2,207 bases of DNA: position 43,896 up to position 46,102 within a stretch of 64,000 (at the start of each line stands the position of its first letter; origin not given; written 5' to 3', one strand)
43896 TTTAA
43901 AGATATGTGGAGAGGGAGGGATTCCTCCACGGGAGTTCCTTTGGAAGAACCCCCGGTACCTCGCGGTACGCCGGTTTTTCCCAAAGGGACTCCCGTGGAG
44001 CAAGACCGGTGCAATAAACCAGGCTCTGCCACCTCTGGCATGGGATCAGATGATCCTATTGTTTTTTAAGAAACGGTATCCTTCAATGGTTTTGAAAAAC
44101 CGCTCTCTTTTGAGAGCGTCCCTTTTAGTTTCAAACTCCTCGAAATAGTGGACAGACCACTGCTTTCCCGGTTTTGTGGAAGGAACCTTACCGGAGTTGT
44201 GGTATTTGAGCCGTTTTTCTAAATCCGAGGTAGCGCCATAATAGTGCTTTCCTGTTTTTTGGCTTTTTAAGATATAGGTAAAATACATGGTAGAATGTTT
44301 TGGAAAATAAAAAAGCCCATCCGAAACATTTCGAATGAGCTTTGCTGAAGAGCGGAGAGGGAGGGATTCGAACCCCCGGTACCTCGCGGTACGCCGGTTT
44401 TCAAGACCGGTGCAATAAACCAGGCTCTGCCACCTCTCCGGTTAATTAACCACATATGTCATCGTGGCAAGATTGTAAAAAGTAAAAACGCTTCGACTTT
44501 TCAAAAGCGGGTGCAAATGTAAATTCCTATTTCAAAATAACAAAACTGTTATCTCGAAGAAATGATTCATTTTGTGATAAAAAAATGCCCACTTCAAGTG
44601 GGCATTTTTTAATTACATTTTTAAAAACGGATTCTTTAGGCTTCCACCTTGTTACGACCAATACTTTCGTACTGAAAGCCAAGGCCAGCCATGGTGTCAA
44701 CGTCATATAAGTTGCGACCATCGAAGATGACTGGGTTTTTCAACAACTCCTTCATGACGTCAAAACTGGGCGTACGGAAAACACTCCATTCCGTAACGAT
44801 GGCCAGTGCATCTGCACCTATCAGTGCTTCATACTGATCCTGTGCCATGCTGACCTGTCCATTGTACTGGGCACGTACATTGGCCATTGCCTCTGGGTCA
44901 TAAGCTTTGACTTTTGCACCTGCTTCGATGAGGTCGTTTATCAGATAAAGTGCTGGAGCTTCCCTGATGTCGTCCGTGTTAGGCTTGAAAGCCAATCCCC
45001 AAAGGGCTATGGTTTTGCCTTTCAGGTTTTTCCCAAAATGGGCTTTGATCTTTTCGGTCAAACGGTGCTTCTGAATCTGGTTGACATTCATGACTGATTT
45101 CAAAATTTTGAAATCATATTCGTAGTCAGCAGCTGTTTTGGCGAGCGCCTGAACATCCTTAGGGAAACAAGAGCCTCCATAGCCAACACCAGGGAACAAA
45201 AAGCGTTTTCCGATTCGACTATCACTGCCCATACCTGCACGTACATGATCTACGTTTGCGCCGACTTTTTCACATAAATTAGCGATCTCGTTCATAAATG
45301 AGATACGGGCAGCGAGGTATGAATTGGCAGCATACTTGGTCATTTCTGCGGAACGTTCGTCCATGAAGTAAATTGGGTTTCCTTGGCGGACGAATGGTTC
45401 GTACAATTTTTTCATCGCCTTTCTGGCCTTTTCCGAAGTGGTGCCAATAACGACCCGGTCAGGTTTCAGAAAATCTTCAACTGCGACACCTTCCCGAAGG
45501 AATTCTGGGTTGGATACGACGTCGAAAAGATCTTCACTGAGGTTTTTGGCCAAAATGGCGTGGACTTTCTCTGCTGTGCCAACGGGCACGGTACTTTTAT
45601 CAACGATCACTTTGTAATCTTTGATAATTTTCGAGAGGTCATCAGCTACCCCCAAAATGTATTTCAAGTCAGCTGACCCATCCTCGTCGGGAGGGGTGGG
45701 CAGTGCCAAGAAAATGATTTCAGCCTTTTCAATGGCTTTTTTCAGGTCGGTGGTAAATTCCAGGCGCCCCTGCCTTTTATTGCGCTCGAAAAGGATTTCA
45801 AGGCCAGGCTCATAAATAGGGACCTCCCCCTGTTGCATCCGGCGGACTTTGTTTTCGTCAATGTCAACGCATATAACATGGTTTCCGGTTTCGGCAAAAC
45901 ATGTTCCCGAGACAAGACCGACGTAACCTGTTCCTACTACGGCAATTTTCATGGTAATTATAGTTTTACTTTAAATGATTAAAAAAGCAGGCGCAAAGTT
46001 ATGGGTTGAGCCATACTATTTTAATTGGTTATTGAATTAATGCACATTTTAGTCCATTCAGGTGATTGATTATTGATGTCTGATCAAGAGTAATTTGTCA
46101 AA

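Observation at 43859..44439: tRNA-Ser(UGA), GIY-YIG gene, then a second tRNA-Ser copy with two mutually complementary 22-nt insertions in the anticodon and T loops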

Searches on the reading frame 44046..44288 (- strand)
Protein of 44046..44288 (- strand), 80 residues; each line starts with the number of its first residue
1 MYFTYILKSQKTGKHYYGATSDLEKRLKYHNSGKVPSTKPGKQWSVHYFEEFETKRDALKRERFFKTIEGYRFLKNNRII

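Call 7: search_protein_families(library=pfam, proteins=[window:44046-44288:-], max_evalue=0.01)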
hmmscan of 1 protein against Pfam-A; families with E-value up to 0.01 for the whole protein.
window:44046-44288:- (80 aa): 1 family
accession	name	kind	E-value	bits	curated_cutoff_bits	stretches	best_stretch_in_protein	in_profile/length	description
PF01541.30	GIY-YIG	-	6.6e-15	55.6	22.6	1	1-66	1-69/78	GIY-YIG catalytic domain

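Call 8: search_protein_families(library=ncbifam, proteins=[window:44046-44288:-], max_evalue=0.01)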
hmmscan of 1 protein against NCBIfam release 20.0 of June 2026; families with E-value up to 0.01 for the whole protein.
window:44046-44288:- (80 aa): 1 family
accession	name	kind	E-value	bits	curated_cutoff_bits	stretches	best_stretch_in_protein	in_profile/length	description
TIGR01453.1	grpIintron_endo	subfamily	0.00022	21.3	56.05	1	3-68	3-78/215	group I intron endonuclease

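Call 9: find_encoding_contigs(protein=window:44046-44288:-, flank=3000, max_places=10)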
Protein window:44046-44288:- (80 aa): no gene with exactly this product is on record in the collection.

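Call 10: find_homologous_proteins(query=window:44046-44288:-)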
Query window:44046-44288:- (80 aa): 20 proteins with E <= 0.001 among 20 candidates.
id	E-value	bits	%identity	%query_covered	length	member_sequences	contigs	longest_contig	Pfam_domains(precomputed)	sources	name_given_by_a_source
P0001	2.5e-47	176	100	100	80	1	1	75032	PF01541.31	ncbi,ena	-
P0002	2.1e-32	128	72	99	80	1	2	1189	PF01541.31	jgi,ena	-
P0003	8.6e-32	126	73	99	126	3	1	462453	PF01541.31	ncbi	-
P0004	5.1e-31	124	72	99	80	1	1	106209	PF01541.31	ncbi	-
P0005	1.6e-29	119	70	99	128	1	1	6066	PF01541.31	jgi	jgi:putative endonuclease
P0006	1.0e-26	110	62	99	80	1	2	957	PF01541.31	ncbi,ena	-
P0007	8.0e-26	108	65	100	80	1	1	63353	PF01541.31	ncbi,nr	ncbi:MAG: GIY-YIG nuclease family protein [Balneolaceae bacterium]|nr:GIY-YIG nuclease family protei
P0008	3.4e-25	106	65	99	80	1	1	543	PF01541.31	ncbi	-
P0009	7.3e-25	104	64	100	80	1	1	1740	PF01541.31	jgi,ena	-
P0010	2.2e-24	103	61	100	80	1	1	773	PF01541.31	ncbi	-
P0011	7.9e-23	98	63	100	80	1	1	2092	PF01541.31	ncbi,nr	ncbi:MAG: GIY-YIG nuclease family protein [Ignavibacteriaceae bacterium]|nr:GIY-YIG nuclease family 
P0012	1.3e-22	97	56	100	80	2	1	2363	PF01541.31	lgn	-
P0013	2.1e-22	97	60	96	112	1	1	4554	PF01541.31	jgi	jgi:putative endonuclease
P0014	4.5e-22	96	59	100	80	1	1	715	PF01541.31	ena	-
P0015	1.3e-21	94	60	100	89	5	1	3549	PF01541.31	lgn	-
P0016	9.8e-21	91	58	99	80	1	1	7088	PF01541.31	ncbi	-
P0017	2.8e-20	90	54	100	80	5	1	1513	PF01541.31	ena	-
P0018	4.0e-19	86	56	99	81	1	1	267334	PF01541.31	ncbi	ncbi:MAG: GIY-YIG nuclease family protein [Marinoscillum sp.]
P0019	2.1e-17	81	60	84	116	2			PF01541.31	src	-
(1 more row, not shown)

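Call 12: find_encoding_contigs(protein=P0001, flank=2000, max_places=4)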
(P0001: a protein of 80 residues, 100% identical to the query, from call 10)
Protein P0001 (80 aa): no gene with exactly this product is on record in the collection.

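Call 13: find_encoding_contigs(protein=P0003, flank=3000, max_places=4)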
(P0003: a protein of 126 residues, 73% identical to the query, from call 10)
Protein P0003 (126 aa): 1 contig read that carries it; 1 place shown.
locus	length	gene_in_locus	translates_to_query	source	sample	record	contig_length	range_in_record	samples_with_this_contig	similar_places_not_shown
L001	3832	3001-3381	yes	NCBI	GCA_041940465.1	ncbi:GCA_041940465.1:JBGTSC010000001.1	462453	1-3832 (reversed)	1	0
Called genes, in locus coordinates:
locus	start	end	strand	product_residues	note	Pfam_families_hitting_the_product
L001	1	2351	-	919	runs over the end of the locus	PF13620:CarboxypepD_reg, PF13715:CarbopepD_reg_2, PF07715:Plug, PF00593:TonB_dep_Rec_b-barrel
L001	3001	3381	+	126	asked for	PF01541:GIY-YIG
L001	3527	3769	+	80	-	PF01541:GIY-YIG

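Call 14: find_encoding_contigs(protein=P0004, flank=3000, max_places=4)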
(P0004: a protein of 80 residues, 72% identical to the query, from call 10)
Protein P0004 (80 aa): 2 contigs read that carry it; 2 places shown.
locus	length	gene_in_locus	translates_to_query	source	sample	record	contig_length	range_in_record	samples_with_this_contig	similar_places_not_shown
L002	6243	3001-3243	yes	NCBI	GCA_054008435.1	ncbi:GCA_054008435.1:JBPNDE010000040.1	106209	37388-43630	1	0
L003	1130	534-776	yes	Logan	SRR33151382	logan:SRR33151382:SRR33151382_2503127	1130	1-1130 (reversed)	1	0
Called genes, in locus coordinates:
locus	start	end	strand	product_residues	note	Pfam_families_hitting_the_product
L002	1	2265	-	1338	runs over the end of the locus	PF14870:PSII_BNR (faint), PF15902:Sortilin-Vps10, PF00560:LRR_1 (faint), PF13855:LRR_8 (weak), PF23598:LRR_14 (weak), PF12799:LRR_4 (weak), PF13855:LRR_8 (weak), PF18962:Por_Secre_tail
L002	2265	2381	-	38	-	-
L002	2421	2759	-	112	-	-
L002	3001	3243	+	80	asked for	PF01541:GIY-YIG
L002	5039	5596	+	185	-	PF04191:PEMT (weak)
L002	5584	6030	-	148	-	PF09335:VTT_dom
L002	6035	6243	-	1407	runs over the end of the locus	PF05693:Glycogen_syn, PF08323:Glyco_transf_5, PF20706:GT4-conflict (faint), PF00534:Glycos_transf_1 (faint), PF05693:Glycogen_syn, PF11897:DUF3417, PF00343:Phosphorylase, PF28476:GlgP_C, +1 more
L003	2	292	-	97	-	?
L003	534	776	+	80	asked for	PF01541:GIY-YIG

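Call 20: find_related_loci(query=A2, collection=genome_contigs, flank=2000)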
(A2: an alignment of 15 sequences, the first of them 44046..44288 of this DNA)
Query A2 (80 aa) in genome_contigs; peptide patterns used: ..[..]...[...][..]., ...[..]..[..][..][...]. (x = any residue, [..] = any of these).
599 stretches matched a pattern (row limit reached: there are more); 555 encode a relative of the query (tblastn E <= 1e-3); the best 80 are kept; 80 distinct loci.
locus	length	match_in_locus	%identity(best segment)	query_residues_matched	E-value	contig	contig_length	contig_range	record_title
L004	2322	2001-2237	71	1-79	1e-35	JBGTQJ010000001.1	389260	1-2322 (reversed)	MAG: Saprospiraceae bacterium isolate WDNA11_bin.10.permissive NODE_1_length_389260_cov_11.846335, whole genome shotgun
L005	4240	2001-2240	68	1-80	3e-32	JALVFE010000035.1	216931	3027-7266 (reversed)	MAG: Melioribacteraceae bacterium isolate 134-614_metabat2_scaf2bin.157 134-614_scaffold_6_c1, whole genome shotgun sequ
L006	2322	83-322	63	1-80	1e-31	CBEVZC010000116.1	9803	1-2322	MAG TPA_asm: uncultured bacterium isolate SRR13309658_binner23_Refined_7 genome assembly, contig: ERZ26778863.420, whole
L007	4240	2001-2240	65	1-80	9e-32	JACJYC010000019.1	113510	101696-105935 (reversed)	MAG: Lewinellaceae bacterium isolate HK-STAS-BACT-28 HK-STAS-BACT-28_19, whole genome shotgun sequence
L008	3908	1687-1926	68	1-80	2e-31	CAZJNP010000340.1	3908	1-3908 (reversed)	MAG TPA_asm: uncultured Calditrichaceae bacterium isolate binchicken_co172_69 genome assembly, contig: NODE_24810_length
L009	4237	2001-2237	63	1-79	4e-31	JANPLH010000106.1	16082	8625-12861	MAG: Saprospiraceae bacterium isolate VAR_61_concoct_332 VAR_61_k141_1557014, whole genome shotgun sequence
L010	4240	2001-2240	61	1-80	3e-31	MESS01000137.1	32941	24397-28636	MAG: Caldithrix sp. RBG_13_44_9 RBG_13_scaffold_731, whole genome shotgun sequence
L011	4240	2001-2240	64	1-80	2e-30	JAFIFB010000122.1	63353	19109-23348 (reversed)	MAG: Balneolaceae bacterium isolate coassembly_bin.53 k141_112411, whole genome shotgun sequence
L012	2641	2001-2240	61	1-80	2e-30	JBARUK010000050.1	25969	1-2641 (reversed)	MAG: Cyclobacteriaceae bacterium isolate MFD12125_ilm_asm_bin39 k127_146987, whole genome shotgun sequence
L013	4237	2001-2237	68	2-80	6e-30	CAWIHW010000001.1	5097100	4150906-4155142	MAG: uncultured Chitinophagaceae bacterium isolate MFD05502.bin.1.175 genome assembly, contig: contig_32740, whole genom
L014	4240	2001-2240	61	1-80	9e-30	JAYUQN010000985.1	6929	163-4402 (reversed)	MAG: Saprospiraceae bacterium isolate GL114_DN_metabinner_24 GL114_DN_metabinner_24_984, whole genome shotgun sequence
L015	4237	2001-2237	65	1-79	4e-29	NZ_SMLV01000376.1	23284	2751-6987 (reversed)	Fulvivirga lutimaris strain KCTC 42720 Contig_348, whole genome shotgun sequence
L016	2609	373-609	61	1-79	4e-29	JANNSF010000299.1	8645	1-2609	MAG: bacterium isolate SOY_31_metabat_245 SOY_31_k141_384615, whole genome shotgun sequence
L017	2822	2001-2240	64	1-80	5e-29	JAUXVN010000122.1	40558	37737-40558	MAG: Ignavibacteria bacterium isolate C15_concoct.bin.94 C15_k141_218468, whole genome shotgun sequence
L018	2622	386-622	62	2-80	6e-29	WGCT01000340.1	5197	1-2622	MAG: Draconibacterium sp. isolate S145_14 k151_251737, whole genome shotgun sequence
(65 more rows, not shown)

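Call 33: search_solved_structures(query=A2, max_evalue=0.01, show_alignments=2)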
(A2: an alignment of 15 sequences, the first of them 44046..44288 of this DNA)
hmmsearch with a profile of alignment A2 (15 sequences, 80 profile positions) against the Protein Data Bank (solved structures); distinct sequences matched with E-value up to 0.01: 3.
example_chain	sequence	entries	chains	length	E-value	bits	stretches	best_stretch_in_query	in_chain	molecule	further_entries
1zg2_A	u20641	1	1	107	8.1e-12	48.6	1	2-66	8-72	Hypothetical UPF0213 protein BH0048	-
1ywl_A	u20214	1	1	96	7.9e-11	45.4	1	2-69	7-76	Hypothetical UPF0213 protein EF2693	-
7cq2_A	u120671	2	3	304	0.002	21.7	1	2-63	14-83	Structure-specific endonuclease subunit SLX1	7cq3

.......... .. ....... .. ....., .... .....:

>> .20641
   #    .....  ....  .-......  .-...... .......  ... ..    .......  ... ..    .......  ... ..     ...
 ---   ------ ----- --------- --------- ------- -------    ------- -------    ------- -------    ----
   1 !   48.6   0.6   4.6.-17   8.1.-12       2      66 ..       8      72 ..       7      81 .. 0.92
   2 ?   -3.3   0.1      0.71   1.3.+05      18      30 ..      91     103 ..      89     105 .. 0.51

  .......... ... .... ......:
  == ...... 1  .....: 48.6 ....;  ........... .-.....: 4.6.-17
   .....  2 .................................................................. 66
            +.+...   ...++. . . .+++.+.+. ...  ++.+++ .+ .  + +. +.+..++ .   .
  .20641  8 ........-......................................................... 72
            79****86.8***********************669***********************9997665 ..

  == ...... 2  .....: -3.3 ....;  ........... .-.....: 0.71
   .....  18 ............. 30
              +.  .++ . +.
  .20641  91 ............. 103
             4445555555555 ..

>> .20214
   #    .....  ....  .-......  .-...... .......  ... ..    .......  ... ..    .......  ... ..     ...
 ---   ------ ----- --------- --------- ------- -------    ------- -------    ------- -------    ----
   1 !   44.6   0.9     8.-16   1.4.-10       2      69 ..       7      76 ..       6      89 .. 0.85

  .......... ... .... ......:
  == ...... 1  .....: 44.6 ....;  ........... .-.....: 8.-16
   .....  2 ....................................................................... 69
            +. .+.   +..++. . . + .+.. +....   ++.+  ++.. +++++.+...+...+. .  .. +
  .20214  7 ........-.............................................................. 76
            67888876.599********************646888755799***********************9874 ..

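Call 66: predict_structure(alignment_id=A2)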
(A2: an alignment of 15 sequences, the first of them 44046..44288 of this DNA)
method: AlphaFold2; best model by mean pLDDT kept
length: 80 residues; sequences in the alignment: 15
mean_pLDDT: 96.8   pTM: 0.83
mean pLDDT of the five models: 96.8, 96.2, 96.0, 95.9, 95.6
residues with pLDDT >= 90: 79; 70-90: 1; 50-70: 0; < 50: 0
segments of 3 or more residues with pLDDT < 50: none
pLDDT, mean of each block of 10 residues (from residue 1): 98 96 97 93 96 98 98 97
secondary structure, 60 per line:
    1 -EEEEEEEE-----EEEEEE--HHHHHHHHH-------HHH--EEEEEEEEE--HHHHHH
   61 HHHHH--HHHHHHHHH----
elements in order: E2-9 E15-20 H23-31 E44-52 H55-65 H68-76

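Call 70: fold_search(model_id=the predicted structure, library=pdb)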
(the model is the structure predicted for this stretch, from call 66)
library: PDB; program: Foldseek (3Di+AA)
matches with E <= 10: 198; with E <= 0.001: 0
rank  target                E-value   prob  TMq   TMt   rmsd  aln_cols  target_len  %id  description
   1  1zg2_MODEL_1_A        3.6e-03  1.00  0.54  0.48   7.5        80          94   28  Solution NMR structure of the UPF0213 protein BH0048 from Bacillus halodurans. Northeast Structural Genomics t (released 2005-06-21)
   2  7cq2_A                1.4e-02  1.00  0.70  0.22   3.8        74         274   28  Crystal structure of Slx1-Slx4 (released 2021-06-16)
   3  6seh_A                1.5e-02  1.00  0.70  0.24   2.3        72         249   29  Recognition and processing of branched DNA substrates by Slx1-Slx4 nuclease (released 2019-09-25)
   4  4xm5                  1.9e-02  1.00  0.68  0.21   3.4        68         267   25  C. glabrata Slx1. (released 2015-03-25)
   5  6seh_C                2.3e-02  1.00  0.70  0.24   2.3        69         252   29  Recognition and processing of branched DNA substrates by Slx1-Slx4 nuclease (released 2019-09-25)
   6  6sei_C                2.5e-02  1.00  0.63  0.20   2.3        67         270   30  Recognition and processing of branched DNA substrates by Slx1-Slx4 nuclease (released 2019-09-25)
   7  7cq3_A                3.2e-02  1.00  0.72  0.21   1.6        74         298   28  Crystal structure of Slx1-Slx4 (released 2021-06-16)
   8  4xlg_A                4.1e-02  1.00  0.66  0.22   3.1        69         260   25  C. glabrata Slx1 in complex with Slx4CCD. (released 2015-03-25)
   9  7cq2_B                6.8e-02  1.00  0.67  0.19   3.4        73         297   26  Crystal structure of Slx1-Slx4 (released 2021-06-16)
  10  7cq4_A                8.8e-02  1.00  0.70  0.20   2.6        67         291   27  Crystal structure of Slx1-Slx4 in complex with 5'flap DNA (released 2021-06-16)
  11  1ln0_A                2.0e-01  0.85  0.51  0.46   4.2        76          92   24  Structure of the Catalytic Domain of Homing Endonuclease I-TevI (released 2002-10-30)
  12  1ln0_B                6.8e-01  0.63  0.55  0.48   3.1        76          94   21  Structure of the Catalytic Domain of Homing Endonuclease I-TevI (released 2002-10-30)
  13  7qoh_g                7.8e-01  0.25  0.38  0.37   8.1        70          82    8  Unique vertex of the phicrAss001 virion with C5 symmetry imposed (released 2023-03-29)
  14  7qoh_h                8.3e-01  0.51  0.46  0.49   3.6        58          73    7  Unique vertex of the phicrAss001 virion with C5 symmetry imposed (released 2023-03-29)
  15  1mk0                  8.8e-01  0.33  0.47  0.41   4.3        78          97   22  catalytic domain of intron endonuclease I-TevI, E75A mutant (released 2002-10-30)
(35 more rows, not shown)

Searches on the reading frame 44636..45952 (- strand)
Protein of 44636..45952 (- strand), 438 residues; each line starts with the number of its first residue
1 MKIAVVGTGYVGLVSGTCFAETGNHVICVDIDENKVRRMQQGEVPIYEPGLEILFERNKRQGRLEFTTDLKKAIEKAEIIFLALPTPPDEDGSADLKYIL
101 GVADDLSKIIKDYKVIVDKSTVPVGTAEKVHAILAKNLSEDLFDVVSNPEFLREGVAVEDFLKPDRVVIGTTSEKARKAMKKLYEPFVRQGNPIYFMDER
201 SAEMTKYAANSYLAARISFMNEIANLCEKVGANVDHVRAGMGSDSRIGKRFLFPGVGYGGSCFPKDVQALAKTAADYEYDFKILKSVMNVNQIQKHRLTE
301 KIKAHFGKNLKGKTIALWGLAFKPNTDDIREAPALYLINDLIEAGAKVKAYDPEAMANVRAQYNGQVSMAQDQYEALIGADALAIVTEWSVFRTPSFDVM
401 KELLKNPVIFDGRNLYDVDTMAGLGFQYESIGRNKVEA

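Call 53: list_cluster_members(proteins=[P0001, window:44636-45952:-])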
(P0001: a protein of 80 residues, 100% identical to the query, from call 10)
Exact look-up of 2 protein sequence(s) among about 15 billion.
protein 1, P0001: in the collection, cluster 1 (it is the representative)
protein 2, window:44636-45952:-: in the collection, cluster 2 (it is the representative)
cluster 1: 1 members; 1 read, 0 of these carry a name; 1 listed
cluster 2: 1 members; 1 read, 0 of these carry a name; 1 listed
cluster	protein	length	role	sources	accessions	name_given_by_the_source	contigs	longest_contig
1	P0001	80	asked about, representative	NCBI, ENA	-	-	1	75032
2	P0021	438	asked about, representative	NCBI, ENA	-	-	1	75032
